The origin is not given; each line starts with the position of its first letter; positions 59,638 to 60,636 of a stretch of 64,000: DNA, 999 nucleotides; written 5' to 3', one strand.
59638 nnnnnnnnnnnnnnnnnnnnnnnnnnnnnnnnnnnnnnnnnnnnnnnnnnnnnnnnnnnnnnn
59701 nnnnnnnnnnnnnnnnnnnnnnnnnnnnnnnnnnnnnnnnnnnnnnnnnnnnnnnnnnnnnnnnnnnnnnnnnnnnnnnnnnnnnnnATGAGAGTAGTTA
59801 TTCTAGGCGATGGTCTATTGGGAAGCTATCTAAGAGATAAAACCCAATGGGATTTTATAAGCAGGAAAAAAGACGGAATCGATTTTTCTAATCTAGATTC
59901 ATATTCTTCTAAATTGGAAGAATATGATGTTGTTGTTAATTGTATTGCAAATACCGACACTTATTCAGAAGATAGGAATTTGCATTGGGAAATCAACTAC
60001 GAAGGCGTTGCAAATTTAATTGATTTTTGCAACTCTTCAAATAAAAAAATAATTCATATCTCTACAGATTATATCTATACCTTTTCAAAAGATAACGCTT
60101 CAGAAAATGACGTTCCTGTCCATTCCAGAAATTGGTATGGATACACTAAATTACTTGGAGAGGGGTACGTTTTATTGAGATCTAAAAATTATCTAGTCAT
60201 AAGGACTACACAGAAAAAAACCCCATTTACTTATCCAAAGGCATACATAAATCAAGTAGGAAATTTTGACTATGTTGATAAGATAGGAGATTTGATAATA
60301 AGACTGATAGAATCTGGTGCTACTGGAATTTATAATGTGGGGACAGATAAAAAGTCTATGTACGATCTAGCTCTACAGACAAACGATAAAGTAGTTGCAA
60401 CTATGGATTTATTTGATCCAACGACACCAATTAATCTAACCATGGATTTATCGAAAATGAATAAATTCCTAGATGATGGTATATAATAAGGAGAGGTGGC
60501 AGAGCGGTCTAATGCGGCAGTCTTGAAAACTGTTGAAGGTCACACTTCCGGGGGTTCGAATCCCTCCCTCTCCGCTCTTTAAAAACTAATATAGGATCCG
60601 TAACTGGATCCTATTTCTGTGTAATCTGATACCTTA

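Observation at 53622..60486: Nucleotide-sugar module: 4,6-dehydratase + Lys-type aminotransferase + hexapeptide acetyltransferase (diNAcBac-like route) plus a His-for-Lys 3-dehydratase with a Cys cluster (3,6-dideoxyhexose route) and a short reductase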

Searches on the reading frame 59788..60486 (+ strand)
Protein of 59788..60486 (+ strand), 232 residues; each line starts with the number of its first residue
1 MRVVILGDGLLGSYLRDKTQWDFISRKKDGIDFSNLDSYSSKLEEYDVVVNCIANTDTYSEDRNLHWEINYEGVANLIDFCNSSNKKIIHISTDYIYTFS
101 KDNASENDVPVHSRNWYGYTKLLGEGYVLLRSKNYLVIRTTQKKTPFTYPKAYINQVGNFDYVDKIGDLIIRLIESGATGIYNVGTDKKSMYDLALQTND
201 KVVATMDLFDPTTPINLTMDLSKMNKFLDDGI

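Call 4: search_protein_families(library=pfam, proteins=[window:59788-60486:+], max_evalue=0.01)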
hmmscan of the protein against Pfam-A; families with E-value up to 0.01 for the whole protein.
window:59788-60486:+ (232 aa): 4 families
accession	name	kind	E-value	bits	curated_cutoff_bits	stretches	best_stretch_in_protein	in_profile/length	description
PF04321.23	RmlD_sub_bind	-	3.2e-21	76.1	27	1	1-141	1-149/287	RmlD substrate binding domain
PF01370.27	Epimerase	-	2.5e-12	47.2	20.9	1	32-135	52-160/240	NAD dependent epimerase/dehydratase family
PF07993.18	NAD_binding_4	-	4e-08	33.2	20.1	1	42-132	85-192/258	Male sterility protein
PF16363.11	GDP_Man_Dehyd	-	0.00022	21.2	27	1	65-128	97-164/332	GDP-mannose 4,6 dehydratase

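Call 5: search_protein_families(library=ncbifam, proteins=[window:59788-60486:+], max_evalue=0.001)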
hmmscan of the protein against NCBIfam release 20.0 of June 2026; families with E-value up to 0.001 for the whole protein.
window:59788-60486:+ (232 aa): 5 families
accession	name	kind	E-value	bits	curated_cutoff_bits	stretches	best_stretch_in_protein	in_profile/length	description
TIGR01214.1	rmlD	equivalog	1.8e-20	73.2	224.05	1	2-141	1-148/285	dTDP-4-dehydrorhamnose reductase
TIGR02197.1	heptose_epim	equivalog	2.8e-13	49.7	274.6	1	39-129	59-150/316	ADP-glyceromanno-heptose 6-epimerase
NF007440.0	PRK09987.1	equivalog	3.3e-07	29.9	308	1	32-141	39-152/299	dTDP-4-dehydrorhamnose reductase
TIGR01746.1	Thioester-redct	subfamily_domain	7.1e-05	22.2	213.35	1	43-128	86-177/371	thioester reductase domain-containing protein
NF008360.0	PRK11150.1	equivalog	0.00014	21.2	452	0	52-128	75-151/310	ADP-glyceromanno-heptose 6-epimerase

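Call 16: search_solved_structures(query=window:59788-60486:+, max_evalue=0.01, show_alignments=3)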
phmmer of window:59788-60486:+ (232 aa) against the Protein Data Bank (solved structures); distinct sequences matched with E-value up to 0.01: 14.
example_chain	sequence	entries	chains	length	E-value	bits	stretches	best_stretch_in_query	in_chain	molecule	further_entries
2ggs_A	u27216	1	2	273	1.5e-15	60.7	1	27-201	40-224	273aa long hypothetical dTDP-4-dehydrorhamnose reductase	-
1vl0_A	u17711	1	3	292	9.8e-10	41.7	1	28-142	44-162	DTDP-4-dehydrorhamnose reductase, rfbD ortholog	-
3sc6_A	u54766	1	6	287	1.5e-09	41.1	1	2-142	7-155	dTDP-4-dehydrorhamnose reductase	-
4wpg_A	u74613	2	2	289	2.3e-07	33.9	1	8-141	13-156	dTDP-4-dehydrorhamnose reductase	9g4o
8g22_A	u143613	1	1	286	1.2e-06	31.6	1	9-141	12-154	dTDP-4-dehydrorhamnose reductase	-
8ctr_A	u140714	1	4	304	5.1e-06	29.5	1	15-141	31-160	dTDP-4-dehydrorhamnose reductase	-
3sxp_A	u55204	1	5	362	1.1e-05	28.4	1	45-135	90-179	ADP-L-glycero-D-mannoheptose-6-epimerase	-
9gpi_D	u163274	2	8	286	4e-05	26.6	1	40-126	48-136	dTDP-4-dehydrorhamnose reductase, putative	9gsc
1kbz_A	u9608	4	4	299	7.5e-05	25.7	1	32-141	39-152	dTDP-glucose oxidoreductase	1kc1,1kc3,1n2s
5u9c_A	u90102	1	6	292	0.00075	22.5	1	5-140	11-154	dTDP-4-dehydrorhamnose Reductase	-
2ydx_A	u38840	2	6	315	0.0013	21.7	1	47-139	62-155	METHIONINE ADENOSYLTRANSFERASE 2 SUBUNIT BETA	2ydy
4ndn_E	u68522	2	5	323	0.0014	21.6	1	47-139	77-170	Methionine adenosyltransferase 2 subunit beta | Isoform 2 of Methionine adenosyltransferase 2 subunit beta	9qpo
4ktt_E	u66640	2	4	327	0.0014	21.6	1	47-139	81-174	Methionine adenosyltransferase 2 subunit beta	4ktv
30gd_E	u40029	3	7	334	0.0015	21.5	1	47-139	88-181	Isoform 1 of Methionine adenosyltransferase 2 subunit beta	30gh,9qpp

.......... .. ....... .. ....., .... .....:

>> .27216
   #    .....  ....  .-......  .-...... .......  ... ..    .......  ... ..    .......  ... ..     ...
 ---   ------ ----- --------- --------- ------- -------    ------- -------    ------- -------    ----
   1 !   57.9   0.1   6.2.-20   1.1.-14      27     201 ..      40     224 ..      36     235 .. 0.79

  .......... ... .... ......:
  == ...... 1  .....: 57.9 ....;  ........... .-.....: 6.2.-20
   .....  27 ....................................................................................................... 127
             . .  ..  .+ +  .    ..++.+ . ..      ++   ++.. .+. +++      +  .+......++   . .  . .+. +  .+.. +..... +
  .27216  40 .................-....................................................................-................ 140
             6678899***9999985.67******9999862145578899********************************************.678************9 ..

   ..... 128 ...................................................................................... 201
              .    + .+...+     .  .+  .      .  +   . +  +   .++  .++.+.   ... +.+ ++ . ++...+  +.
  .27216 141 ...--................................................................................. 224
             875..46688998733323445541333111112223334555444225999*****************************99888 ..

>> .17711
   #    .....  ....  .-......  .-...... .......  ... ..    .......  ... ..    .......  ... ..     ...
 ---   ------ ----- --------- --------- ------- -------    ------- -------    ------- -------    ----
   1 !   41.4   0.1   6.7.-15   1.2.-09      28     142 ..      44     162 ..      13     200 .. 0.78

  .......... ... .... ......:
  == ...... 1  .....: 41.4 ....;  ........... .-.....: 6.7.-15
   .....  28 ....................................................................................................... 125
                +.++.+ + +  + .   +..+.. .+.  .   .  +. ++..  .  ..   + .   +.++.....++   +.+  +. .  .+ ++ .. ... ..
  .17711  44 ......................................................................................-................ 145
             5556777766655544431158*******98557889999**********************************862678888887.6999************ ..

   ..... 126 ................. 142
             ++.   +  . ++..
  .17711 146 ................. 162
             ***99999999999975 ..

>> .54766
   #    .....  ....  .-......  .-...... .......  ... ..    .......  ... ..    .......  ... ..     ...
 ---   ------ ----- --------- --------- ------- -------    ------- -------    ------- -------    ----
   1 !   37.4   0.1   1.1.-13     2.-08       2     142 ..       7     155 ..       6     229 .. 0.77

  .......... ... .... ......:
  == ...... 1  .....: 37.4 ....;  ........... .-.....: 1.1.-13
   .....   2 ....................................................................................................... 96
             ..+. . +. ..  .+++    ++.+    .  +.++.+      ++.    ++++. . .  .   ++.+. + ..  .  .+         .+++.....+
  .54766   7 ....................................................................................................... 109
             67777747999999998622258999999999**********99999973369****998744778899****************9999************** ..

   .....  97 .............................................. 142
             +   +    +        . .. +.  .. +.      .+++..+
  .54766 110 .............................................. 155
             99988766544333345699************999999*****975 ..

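Call 88: find_homologous_proteins(query=window:59788-60486:+, max_evalue=0.00001)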
Query window:59788-60486:+ (232 aa): 2209 proteins with E <= 0.00001 among 2423 candidates; the best 120 are listed.
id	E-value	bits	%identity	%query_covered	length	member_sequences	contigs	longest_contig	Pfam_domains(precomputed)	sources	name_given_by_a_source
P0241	2.3e-151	520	100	100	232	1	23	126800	PF04321.24,PF07993.19,PF01370.28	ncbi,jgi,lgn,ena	jgi:dTDP-4-dehydrorhamnose reductase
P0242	6.5e-149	512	98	100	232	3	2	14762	PF04321.24,PF07993.19,PF01370.28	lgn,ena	-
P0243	4.7e-145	499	97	99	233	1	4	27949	PF04321.24,PF16363.12,PF07993.19,PF01370.28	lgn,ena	-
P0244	2.7e-140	484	93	99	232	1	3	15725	PF04321.24,PF07993.19,PF01370.28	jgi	-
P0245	5.7e-140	483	91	100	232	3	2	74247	PF04321.24,PF07993.19,PF01370.28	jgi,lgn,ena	jgi:dTDP-4-dehydrorhamnose reductase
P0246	2.5e-139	480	92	99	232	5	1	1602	PF04321.24,PF07993.19,PF01370.28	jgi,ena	jgi:dTDP-4-dehydrorhamnose reductase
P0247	1.3e-137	475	91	99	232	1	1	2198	PF04321.24,PF07993.19,PF01370.28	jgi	-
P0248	7.1e-125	433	81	98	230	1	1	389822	PF04321.24,PF07993.19,PF01370.28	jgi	-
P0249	1.6e-122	425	80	91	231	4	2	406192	PF04321.24,PF07993.19,PF01370.28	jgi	jgi:dTDP-4-dehydrorhamnose reductase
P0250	8.5e-121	420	78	93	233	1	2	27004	PF04321.24,PF07993.19,PF01370.28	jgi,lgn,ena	jgi:dTDP-4-dehydrorhamnose reductase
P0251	5.0e-120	417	79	91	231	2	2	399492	PF04321.24,PF07993.19,PF01370.28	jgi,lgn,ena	jgi:dTDP-4-dehydrorhamnose reductase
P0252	6.5e-118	410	78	98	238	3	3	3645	PF04321.24,PF07993.19,PF01370.28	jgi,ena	jgi:dTDP-4-dehydrorhamnose reductase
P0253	6.2e-117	407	76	99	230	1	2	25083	PF04321.24,PF07993.19,PF01370.28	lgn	-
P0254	1.2e-116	406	75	100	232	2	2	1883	PF04321.24,PF07993.19,PF01370.28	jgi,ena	jgi:dTDP-4-dehydrorhamnose reductase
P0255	1.3e-116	406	75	99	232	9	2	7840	PF04321.24,PF07993.19,PF01370.28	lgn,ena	-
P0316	2.3e-82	294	58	98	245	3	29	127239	PF04321.24,PF16363.12,PF07993.19,PF01370.28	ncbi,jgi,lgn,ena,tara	tara:strand:- start:421 stop:1158 length:738 start_codon:yes stop_codon:yes gene_type:complete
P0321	6.0e-82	293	58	97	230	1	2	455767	PF04321.24,PF16363.12,PF07993.19,PF01370.28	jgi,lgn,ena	jgi:dTDP-4-dehydrorhamnose reductase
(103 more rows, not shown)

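Call 89: find_encoding_contigs(protein=P0316, flank=8000, max_places=2)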
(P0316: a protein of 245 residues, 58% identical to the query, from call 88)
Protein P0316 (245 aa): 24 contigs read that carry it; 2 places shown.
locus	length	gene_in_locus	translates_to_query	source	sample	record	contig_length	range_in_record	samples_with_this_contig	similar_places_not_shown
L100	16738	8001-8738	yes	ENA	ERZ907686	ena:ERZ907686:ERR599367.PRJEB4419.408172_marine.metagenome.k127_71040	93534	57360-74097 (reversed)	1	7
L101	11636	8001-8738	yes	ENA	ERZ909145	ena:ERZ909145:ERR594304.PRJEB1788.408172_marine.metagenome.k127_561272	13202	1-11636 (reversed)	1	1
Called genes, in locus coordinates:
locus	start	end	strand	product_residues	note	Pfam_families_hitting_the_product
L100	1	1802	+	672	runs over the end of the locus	PF17975:RNR_Alpha, PF21995:RNR-II_ins_dom, PF02867:Ribonuc_red_lgC (faint)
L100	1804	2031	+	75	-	PF19883:DUF6356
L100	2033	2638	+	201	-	-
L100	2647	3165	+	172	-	PF01467:CTP_transf_like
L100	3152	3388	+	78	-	-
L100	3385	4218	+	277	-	PF00089:Trypsin, PF13365:Trypsin_2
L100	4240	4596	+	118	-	PF00404:Dockerin_1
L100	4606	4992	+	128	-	PF00565:SNase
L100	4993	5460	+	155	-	PF01467:CTP_transf_like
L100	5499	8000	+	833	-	PF03104:DNA_pol_B_exo1, PF10108:DNA_pol_B_exo2 (weak), PF00136:DNA_pol_B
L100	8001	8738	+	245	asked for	PF04321:RmlD_sub_bind, PF01370:Epimerase, PF07993:NAD_binding_4, PF16363:GDP_Man_Dehyd (weak)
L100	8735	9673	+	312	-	PF01073:3Beta_HSD, PF01370:Epimerase, PF02719:Polysacc_synt_2, PF04321:RmlD_sub_bind, PF16363:GDP_Man_Dehyd, PF07993:NAD_binding_4 (weak)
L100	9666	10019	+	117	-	PF01050:MannoseP_isomer, PF07883:Cupin_2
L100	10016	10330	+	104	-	PF00166:Cpn10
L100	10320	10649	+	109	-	PF02311:AraC_binding, PF07883:Cupin_2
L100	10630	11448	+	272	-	PF01555:N6_N4_Mtase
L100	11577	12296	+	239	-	-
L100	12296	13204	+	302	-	PF05496:RuvB_N, PF13173:AAA_14 (weak), PF13401:AAA_22 (faint), PF00004:AAA, PF07728:AAA_5 (weak), PF13177:DNA_pol3_delta2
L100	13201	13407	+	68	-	-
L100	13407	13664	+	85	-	-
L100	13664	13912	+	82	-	PF09723:Zn_ribbon_8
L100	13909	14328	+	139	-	PF16790:Phage_clamp_A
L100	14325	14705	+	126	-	-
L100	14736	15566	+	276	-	PF12705:PDDEXK_1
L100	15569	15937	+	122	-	-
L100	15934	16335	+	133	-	PF02481:DNA_processg_A (faint), PF10686:YAcAr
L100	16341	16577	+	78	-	-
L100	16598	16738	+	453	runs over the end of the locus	-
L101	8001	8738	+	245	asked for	PF04321:RmlD_sub_bind, PF01370:Epimerase, PF07993:NAD_binding_4, PF16363:GDP_Man_Dehyd (weak)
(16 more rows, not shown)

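Call 90: find_encoding_contigs(protein=P0321, flank=8000, max_places=1)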
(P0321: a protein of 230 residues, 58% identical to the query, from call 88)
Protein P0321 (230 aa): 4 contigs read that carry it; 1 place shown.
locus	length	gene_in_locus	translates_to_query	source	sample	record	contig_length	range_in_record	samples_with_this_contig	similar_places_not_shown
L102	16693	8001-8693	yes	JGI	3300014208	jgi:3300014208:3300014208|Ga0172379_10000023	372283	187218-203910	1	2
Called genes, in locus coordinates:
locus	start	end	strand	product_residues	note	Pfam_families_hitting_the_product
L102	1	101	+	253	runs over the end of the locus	PF01261:AP_endonuc_2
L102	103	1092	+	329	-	-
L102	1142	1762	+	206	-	PF05050:Methyltransf_21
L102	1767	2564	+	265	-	-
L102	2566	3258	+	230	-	-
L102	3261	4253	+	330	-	PF01531:Glyco_transf_11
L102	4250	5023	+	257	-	-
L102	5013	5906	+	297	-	PF04724:Glyco_transf_17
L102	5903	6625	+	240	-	-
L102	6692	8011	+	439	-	PF01041:DegT_DnrJ_EryC1, PF00266:Aminotran_5 (weak), PF01053:Cys_Met_Meta_PP (weak)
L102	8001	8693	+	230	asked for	PF04321:RmlD_sub_bind, PF01370:Epimerase, PF16363:GDP_Man_Dehyd (weak), PF07993:NAD_binding_4 (weak)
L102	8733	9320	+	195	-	PF05050:Methyltransf_21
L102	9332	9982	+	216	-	PF05050:Methyltransf_21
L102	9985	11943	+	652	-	PF02310:B12-binding, PF04055:Radical_SAM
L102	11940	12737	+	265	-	PF00852:Glyco_transf_10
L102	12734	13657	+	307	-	PF01370:Epimerase, PF04321:RmlD_sub_bind (weak), PF16363:GDP_Man_Dehyd (weak)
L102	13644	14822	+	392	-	PF01041:DegT_DnrJ_EryC1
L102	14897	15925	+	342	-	PF01370:Epimerase, PF04321:RmlD_sub_bind, PF16363:GDP_Man_Dehyd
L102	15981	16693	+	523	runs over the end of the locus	-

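Call 99: predict_structure(alignment_id=A2)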
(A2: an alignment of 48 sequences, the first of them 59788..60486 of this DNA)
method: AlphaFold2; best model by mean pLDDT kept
length: 232 residues; sequences in the alignment: 48
mean_pLDDT: 96.2   pTM: 0.92
mean pLDDT of the five models: 96.2, 95.5, 95.5, 94.0, 93.4
residues with pLDDT >= 90: 227; 70-90: 3; 50-70: 1; < 50: 1
segments of 3 or more residues with pLDDT < 50: none
pLDDT, mean of each block of 10 residues (from residue 1): 96 98 96 96 98 95 98 98 98 92 95 94 98 98 96 98 98 98 98 98 96 95 95 50
secondary structure, 60 per line:
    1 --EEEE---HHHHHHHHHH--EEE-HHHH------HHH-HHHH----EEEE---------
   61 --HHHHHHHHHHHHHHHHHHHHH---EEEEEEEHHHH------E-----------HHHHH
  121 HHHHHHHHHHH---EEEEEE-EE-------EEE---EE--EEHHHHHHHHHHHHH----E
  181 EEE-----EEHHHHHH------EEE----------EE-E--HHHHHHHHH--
elements in order: E3-6 H10-19 E22-24 H26-29 H40-43 E48-51 H63-83 E87-93 H94-97 H116-131 E135-140 E151-153 H163-175 E180-183 H191-196 E203-205 H222-230

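Call 101: fold_search(model_id=the predicted structure, library=pdb)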
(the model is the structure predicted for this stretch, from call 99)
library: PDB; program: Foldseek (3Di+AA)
matches with E <= 10: 1589; with E <= 0.001: 457
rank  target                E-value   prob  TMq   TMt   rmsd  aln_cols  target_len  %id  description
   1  2ggs_A                1.6e-17  1.00  0.84  0.72   3.1       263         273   25  crystal structure of hypothetical dTDP-4-dehydrorhamnose reductase from sulfolobus tokodaii (released 2007-03-24)
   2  4wpg                  9.8e-17  1.00  0.81  0.67   3.4       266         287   23  Group A Streptococcus GacA is an essential dTDP-4-dehydrorhamnose reductase (RmlD) (released 2015-09-09)
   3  1vl0_A                1.3e-16  1.00  0.84  0.70   3.0       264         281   22  CRYSTAL STRUCTURE OF A DTDP-4-DEHYDRORHAMNOSE REDUCTASE, RFBD ORTHOLOG (CA_C2315) FROM CLOSTRIDIUM ACETOBUTYLICUM ATCC (released 2004-08-17)
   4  9g4o                  1.3e-16  1.00  0.81  0.67   3.4       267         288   23  The strucuture of Streptococcus pyogenes GacA in complex with a fragment (released 2025-07-30)
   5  3sc6_C                5.2e-16  1.00  0.80  0.67   4.5       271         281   21  2.65 Angstrom resolution crystal structure of dTDP-4-dehydrorhamnose reductase (rfbD) from Bacillus anthracis str. Ame (released 2011-06-22)
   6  8g22                  7.1e-16  1.00  0.82  0.68   3.2       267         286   24  Crystal Structure of the dTDP-4-dehydrorhamnose Reductase from Streptococcus pneumoniae. (released 2023-02-22)
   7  1vl0_B                7.5e-16  1.00  0.84  0.71   3.0       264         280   22  CRYSTAL STRUCTURE OF A DTDP-4-DEHYDRORHAMNOSE REDUCTASE, RFBD ORTHOLOG (CA_C2315) FROM CLOSTRIDIUM ACETOBUTYLICUM ATCC (released 2004-08-17)
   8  3sc6_B                7.5e-16  1.00  0.80  0.68   4.6       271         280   21  2.65 Angstrom resolution crystal structure of dTDP-4-dehydrorhamnose reductase (rfbD) from Bacillus anthracis str. Ame (released 2011-06-22)
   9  4ktt_E                3.5e-15  1.00  0.81  0.63   3.9       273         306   19  Structural insights of MAT enzymes: MATa2b complexed with SAM (released 2014-07-16)
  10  8ctr_A                5.7e-15  1.00  0.82  0.65   3.5       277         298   21  Crystal Structure of dTDP-4-dehydrorhamnose reductase from Klebsiella pneumoniae with bound NADP (released 2022-06-01)
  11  8ctr_D                6.5e-15  1.00  0.83  0.66   3.4       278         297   21  Crystal Structure of dTDP-4-dehydrorhamnose reductase from Klebsiella pneumoniae with bound NADP (released 2022-06-01)
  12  5u9c_A                6.9e-15  1.00  0.75  0.62   3.9       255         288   18  1.9 Angstrom Resolution Crystal Structure of dTDP-4-dehydrorhamnose Reductase from Yersinia enterocolitica (released 2016-12-28)
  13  1kbz                  1.1e-14  1.00  0.82  0.65   3.4       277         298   20  Crystal Structure of apo-dTDP-6-deoxy-L-lyxo-4-hexulose reductase (RmlD) from Salmonella enterica serovar Typhimurium (released 2002-06-28)
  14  3sc6_D                1.2e-14  1.00  0.78  0.65   3.9       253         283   22  2.65 Angstrom resolution crystal structure of dTDP-4-dehydrorhamnose reductase (rfbD) from Bacillus anthracis str. Ame (released 2011-06-22)
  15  3sc6_E                1.5e-14  1.00  0.80  0.68   3.3       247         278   22  2.65 Angstrom resolution crystal structure of dTDP-4-dehydrorhamnose reductase (rfbD) from Bacillus anthracis str. Ame (released 2011-06-22)
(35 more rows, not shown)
